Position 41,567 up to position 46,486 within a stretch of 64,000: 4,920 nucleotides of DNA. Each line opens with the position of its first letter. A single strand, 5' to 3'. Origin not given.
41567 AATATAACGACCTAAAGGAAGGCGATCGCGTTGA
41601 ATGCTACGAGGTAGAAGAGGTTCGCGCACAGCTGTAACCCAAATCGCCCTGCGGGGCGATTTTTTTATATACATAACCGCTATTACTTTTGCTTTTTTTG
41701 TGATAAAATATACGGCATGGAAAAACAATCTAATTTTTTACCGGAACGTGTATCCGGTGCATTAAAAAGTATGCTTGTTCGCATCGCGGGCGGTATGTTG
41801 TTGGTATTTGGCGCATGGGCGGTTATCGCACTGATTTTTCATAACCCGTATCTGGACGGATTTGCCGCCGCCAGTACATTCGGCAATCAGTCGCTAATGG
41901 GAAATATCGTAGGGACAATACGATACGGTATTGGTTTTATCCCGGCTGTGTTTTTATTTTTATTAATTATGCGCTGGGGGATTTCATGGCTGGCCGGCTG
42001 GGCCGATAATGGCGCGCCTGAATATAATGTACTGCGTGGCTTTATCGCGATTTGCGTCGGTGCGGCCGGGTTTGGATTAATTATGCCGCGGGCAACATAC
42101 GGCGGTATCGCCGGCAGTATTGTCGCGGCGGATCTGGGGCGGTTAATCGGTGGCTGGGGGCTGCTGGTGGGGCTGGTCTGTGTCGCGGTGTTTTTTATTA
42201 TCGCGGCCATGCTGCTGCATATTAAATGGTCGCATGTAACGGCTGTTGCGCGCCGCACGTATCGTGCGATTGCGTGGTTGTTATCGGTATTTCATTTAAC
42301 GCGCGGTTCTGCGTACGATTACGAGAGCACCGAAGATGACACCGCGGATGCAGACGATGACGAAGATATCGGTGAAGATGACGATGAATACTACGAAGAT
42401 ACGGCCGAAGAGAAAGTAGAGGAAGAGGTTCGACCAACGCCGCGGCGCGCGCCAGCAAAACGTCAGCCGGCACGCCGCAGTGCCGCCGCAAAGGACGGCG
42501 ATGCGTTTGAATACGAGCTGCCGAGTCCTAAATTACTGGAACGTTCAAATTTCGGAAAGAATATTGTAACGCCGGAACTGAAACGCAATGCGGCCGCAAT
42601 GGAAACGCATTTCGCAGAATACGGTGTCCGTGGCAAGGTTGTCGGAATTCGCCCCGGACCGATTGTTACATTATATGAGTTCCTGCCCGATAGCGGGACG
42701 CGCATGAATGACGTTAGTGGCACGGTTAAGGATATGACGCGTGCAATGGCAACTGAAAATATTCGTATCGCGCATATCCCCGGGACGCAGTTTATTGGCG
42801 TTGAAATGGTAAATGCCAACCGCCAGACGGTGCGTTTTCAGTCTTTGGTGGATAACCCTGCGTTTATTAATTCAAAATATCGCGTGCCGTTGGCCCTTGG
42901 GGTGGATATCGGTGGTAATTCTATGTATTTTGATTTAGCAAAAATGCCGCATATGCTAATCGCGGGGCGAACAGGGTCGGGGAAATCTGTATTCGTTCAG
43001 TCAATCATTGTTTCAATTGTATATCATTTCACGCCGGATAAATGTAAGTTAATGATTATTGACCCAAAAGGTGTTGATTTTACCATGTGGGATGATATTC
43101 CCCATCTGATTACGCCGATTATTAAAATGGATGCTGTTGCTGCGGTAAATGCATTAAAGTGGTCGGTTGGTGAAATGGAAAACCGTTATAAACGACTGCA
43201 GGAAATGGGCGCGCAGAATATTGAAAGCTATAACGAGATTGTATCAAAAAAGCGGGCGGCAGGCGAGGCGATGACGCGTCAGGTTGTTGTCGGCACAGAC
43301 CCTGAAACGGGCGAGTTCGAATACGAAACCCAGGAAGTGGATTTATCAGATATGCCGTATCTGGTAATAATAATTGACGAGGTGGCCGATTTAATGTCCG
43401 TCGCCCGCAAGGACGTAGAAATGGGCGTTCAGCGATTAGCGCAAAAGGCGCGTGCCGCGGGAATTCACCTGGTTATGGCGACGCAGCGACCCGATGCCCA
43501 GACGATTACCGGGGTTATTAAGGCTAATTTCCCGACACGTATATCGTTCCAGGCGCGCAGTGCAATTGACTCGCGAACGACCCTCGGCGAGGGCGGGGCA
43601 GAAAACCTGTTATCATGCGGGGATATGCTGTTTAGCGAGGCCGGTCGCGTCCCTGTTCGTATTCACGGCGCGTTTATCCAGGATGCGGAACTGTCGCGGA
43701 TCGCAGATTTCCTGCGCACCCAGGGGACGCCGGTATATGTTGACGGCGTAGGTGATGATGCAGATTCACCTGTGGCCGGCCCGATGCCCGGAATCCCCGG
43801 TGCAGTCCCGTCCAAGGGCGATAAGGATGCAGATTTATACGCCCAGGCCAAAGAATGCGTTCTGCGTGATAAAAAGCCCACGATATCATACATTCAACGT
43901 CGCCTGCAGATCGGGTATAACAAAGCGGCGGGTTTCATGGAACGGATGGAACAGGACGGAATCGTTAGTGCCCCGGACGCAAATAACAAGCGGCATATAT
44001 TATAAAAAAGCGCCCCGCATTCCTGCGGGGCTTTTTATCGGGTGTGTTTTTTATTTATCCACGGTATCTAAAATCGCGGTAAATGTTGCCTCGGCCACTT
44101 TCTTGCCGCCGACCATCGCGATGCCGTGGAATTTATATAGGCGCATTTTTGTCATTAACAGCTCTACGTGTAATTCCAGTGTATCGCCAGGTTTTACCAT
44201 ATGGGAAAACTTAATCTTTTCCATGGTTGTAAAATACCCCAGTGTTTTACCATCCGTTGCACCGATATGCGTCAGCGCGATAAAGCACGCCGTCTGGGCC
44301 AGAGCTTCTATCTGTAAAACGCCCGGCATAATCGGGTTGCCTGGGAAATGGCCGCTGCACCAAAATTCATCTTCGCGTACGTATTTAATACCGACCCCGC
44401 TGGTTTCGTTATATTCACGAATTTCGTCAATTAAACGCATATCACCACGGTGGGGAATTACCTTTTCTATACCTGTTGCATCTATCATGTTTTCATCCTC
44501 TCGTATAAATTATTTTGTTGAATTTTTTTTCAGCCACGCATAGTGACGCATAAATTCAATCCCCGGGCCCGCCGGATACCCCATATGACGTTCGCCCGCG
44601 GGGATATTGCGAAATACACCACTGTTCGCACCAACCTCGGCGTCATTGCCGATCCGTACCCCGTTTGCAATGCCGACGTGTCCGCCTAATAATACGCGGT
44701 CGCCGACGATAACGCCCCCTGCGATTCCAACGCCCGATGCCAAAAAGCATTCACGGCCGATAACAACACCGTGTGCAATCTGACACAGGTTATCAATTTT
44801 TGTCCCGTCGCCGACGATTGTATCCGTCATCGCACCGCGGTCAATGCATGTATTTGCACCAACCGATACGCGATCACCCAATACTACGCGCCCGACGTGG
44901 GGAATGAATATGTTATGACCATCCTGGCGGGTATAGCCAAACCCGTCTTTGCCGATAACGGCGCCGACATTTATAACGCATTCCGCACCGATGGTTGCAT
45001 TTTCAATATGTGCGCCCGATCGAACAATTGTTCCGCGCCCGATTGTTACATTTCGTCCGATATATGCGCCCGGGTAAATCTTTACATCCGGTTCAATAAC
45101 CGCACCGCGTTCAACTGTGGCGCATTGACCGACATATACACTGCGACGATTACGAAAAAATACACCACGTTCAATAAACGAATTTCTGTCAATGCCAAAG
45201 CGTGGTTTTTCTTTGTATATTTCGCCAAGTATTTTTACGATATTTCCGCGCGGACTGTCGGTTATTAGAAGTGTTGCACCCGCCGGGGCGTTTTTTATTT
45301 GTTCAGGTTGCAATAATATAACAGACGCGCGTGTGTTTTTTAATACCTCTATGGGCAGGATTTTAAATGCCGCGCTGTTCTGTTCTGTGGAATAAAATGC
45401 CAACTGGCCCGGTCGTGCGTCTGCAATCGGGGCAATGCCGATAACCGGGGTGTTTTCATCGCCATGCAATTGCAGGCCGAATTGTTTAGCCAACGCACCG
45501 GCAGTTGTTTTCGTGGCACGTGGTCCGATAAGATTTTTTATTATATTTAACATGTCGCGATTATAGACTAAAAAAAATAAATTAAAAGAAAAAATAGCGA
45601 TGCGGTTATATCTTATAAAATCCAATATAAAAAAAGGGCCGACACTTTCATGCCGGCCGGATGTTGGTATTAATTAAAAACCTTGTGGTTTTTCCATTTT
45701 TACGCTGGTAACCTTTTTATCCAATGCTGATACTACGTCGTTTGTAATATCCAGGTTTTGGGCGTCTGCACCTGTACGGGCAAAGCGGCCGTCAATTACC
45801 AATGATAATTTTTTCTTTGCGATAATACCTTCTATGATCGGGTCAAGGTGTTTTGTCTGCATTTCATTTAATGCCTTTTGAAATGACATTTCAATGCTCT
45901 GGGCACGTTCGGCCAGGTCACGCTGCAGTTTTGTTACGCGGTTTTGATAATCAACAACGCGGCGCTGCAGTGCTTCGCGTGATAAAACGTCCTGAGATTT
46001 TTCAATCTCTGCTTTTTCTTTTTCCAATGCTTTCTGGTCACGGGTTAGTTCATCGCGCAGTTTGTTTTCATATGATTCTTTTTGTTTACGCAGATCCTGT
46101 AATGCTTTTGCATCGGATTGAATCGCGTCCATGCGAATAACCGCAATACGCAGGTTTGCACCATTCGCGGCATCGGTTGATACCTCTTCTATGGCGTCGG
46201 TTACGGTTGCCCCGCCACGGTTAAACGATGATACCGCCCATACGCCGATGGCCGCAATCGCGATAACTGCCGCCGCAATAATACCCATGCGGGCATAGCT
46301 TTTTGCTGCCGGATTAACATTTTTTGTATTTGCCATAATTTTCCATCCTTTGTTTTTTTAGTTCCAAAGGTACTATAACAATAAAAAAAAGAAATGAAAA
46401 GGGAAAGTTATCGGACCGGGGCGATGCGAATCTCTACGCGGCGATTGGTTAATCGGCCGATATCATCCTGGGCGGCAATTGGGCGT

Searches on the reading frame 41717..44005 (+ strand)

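Call 8: search_protein_families(library=pfam, proteins=[window:41717-44005:+], max_evalue=0.00001)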
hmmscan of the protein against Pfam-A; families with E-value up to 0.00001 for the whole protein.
window:41717-44005:+ (762 aa): 4 families
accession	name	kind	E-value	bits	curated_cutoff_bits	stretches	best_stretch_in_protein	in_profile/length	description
PF01580.24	FtsK_SpoIIIE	-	1.5e-57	195.1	24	1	379-592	7-219/221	FtsK/SpoIIIE family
PF17854.6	FtsK_alpha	-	1.9e-21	76.6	22.9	1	268-365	1-100/101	FtsK alpha domain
PF09397.16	FtsK_gamma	-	2.4e-20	72.5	30.6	1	704-762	3-61/63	Ftsk gamma domain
PF01935.23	DUF87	-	2.6e-06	28.1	23.2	1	403-452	14-62/220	Helicase HerA, central domain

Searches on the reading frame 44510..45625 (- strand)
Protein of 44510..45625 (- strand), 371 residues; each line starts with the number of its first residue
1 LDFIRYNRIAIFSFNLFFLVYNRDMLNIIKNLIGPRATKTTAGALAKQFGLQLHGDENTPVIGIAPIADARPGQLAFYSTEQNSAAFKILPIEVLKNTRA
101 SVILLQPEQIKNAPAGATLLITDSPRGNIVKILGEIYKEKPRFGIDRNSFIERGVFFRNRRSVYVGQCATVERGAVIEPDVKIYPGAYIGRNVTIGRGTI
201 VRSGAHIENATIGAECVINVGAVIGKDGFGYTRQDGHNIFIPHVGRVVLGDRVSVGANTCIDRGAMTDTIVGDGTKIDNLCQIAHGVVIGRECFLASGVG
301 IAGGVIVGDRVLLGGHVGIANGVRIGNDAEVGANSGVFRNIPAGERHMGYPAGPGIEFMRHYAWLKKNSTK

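Call 8: search_protein_families(library=pfam, proteins=[window:44510-45625:-], max_evalue=0.00001)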
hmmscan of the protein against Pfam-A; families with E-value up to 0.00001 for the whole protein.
window:44510-45625:- (371 aa): 5 families
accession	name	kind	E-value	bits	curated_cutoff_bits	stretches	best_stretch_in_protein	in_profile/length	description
PF00132.30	Hexapep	-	7e-26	89.3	27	2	268-303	1-36/36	Bacterial transferase hexapeptide (six repeats)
PF25084.1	LbH_EIF2B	-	7.2e-12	45.7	54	0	178-224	7-53/105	EIF2B subunit epsilon LbH domain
PF04613.19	LpxD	-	3.7e-09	36.7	30.8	1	60-132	3-67/70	UDP-3-O-[3-hydroxymyristoyl] glucosamine N-acyltransferase, LpxD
PF24894.1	Hexapep_GlmU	-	2.5e-06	28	23.3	0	174-227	34-86/104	GlmU-like, C-terminal hexapeptide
PF14602.12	Hexapep_2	-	2.7e-06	27.4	27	0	305-335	2-30/34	Hexapeptide repeat of succinyl-transferase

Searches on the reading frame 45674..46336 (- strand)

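Call 3: search_protein_families(library=pfam, proteins=[window:45674-46336:-], max_evalue=1)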
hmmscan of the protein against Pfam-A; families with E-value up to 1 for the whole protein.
window:45674-46336:- (220 aa): 12 families
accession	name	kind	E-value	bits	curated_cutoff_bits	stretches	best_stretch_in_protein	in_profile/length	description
PF03938.19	OmpH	-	4.5e-15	56.5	32.4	1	63-205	1-141/141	Outer membrane protein (OmpH-like)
PF02601.20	Exonuc_VII_L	-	0.003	17.6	35.9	1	68-160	170-263/315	Exonuclease VII, large subunit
PF06261.16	LktC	-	0.011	16.1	25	1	130-181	30-81/150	Actinobacillus actinomycetemcomitans leukotoxin activator LktC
PF19745.5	FUT8_N_cat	-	0.016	14.4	27.6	1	23-182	9-168/499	Alpha-(1,6)-fucosyltransferase N- and catalytic domains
PF21927.1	McpB_HAMP_2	-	0.032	14.7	27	1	147-188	3-39/49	Methyl-accepting chemotaxis protein McpB, second HAMP domain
PF01496.24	V_ATPase_I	-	0.067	11.6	30.7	1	71-178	63-171/815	V-type ATPase 116kDa subunit family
PF03961.19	FapA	-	0.088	12.8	31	1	84-163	153-230/272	Flagellar Assembly Protein A beta solenoid domain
PF14942.11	Muted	-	0.11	13.2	26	1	80-162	54-138/146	Organelle biogenesis, Muted-like protein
PF04711.18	ApoA-II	-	0.19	12.6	27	1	121-169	28-77/99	Apolipoprotein A-II (ApoA-II)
PF10186.14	ATG14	-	0.35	10.3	33.2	1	70-162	55-141/347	Vacuolar sorting 38 and autophagy-related subunit 14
PF00846.24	Hanta_nucleocap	-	0.78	9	27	0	87-151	8-74/428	Hantavirus nucleocapsid protein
PF17150.9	CHASE6_C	-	0.86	10.7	27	0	84-130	27-70/80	C-terminal domain of two-partite extracellular sensor domain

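Call 4: search_protein_families(library=ncbifam, proteins=[window:45674-46336:-], max_evalue=1)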
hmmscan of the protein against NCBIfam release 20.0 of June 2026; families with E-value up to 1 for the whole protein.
window:45674-46336:- (220 aa): 9 families
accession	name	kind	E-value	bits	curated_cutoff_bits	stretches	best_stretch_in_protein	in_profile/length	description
NF011950.0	PRK15421.1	equivalog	1.5e-05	24.8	382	2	59-134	88-165/317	HTH-type transcriptional regulator MetR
NF005283.0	PRK06800.1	equivalog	0.0017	18.2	192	1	79-163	25-107/228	flagellar assembly protein H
NF045487.1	ASRP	equivalog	0.0022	16.6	300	1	70-158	197-280/593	archaea-specific SMC-related protein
NF033885.1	conj_TraP_IncI1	equivalog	0.0032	17.2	135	1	12-155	12-144/217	conjugal transfer protein TraP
NF008438.0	PRK11281.1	equivalog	0.023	12.4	991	1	54-160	57-162/1113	mechanosensitive channel MscK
NF041198.1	UshA_like_PCGU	equivalog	0.052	12.1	275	1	66-162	286-384/519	UshA-like (seleno)protein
NF058675.1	RcGTA_tape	equivalog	0.058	13.1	220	1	68-168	6-105/220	RcGTA-type gene transfer agent tail tape measure protein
TIGR01787.1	squalene_cyclas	subfamily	0.063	11.9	322.7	1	87-155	172-242/622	squalene/oxidosqualene cyclases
NF033930.1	pneumo_PspA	exception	0.11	11.2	850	1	80-167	167-260/659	pneumococcal surface protein A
